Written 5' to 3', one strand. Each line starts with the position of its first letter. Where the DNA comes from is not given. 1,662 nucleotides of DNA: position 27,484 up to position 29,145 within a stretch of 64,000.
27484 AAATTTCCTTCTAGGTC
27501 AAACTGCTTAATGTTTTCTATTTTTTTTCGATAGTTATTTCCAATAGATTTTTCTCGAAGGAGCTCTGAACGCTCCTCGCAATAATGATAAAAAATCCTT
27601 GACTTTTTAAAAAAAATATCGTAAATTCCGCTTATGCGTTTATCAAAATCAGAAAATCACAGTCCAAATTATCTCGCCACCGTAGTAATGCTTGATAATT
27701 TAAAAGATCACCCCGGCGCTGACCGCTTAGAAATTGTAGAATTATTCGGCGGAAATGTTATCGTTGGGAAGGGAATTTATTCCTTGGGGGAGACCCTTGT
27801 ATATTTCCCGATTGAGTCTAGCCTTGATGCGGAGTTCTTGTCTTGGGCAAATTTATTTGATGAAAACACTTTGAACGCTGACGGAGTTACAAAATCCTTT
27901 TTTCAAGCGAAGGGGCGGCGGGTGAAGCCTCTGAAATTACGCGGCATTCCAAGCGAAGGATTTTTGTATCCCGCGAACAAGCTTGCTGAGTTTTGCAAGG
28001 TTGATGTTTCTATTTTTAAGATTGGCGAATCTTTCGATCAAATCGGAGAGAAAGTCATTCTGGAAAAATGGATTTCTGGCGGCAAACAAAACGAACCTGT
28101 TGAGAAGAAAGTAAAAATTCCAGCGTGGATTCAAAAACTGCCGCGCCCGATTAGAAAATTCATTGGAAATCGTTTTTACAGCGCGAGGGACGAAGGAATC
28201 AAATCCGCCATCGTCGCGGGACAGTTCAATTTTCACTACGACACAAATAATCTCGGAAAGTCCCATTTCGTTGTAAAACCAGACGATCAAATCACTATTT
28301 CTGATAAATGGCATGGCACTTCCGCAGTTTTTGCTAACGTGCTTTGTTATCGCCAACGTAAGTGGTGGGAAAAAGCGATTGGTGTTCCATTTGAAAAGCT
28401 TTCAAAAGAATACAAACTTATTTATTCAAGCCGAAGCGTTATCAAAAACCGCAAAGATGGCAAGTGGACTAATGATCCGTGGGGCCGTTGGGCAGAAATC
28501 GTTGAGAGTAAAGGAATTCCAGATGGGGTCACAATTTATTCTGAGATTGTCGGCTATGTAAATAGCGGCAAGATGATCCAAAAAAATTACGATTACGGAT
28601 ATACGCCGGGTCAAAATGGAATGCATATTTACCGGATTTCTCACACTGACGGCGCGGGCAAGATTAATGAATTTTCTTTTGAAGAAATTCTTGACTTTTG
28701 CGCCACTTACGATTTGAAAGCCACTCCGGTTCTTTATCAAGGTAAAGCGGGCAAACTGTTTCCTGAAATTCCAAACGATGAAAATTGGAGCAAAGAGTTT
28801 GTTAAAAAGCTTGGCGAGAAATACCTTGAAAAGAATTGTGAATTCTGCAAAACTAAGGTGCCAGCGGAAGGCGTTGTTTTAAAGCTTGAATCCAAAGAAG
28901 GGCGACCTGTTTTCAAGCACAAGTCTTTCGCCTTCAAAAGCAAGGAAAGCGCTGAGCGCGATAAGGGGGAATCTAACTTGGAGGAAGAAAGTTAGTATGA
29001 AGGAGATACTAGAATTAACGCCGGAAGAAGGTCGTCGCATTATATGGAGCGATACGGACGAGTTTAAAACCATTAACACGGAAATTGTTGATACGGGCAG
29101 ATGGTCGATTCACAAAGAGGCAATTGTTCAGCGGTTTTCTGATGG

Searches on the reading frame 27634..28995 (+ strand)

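Call 12: search_protein_families(library=pfam, proteins=[window:27634-28995:+], max_evalue=0.01)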
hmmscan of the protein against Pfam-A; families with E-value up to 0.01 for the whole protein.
window:27634-28995:+ (453 aa): 2 families
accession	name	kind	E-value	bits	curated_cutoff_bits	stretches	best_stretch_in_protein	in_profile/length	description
PF21189.3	PHA02142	-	2.1e-07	31.7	27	1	14-113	1-91/92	PHA02142 OB-fold domain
PF09414.15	RNA_ligase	-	5.4e-07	30.4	27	1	220-429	3-170/171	RNA ligase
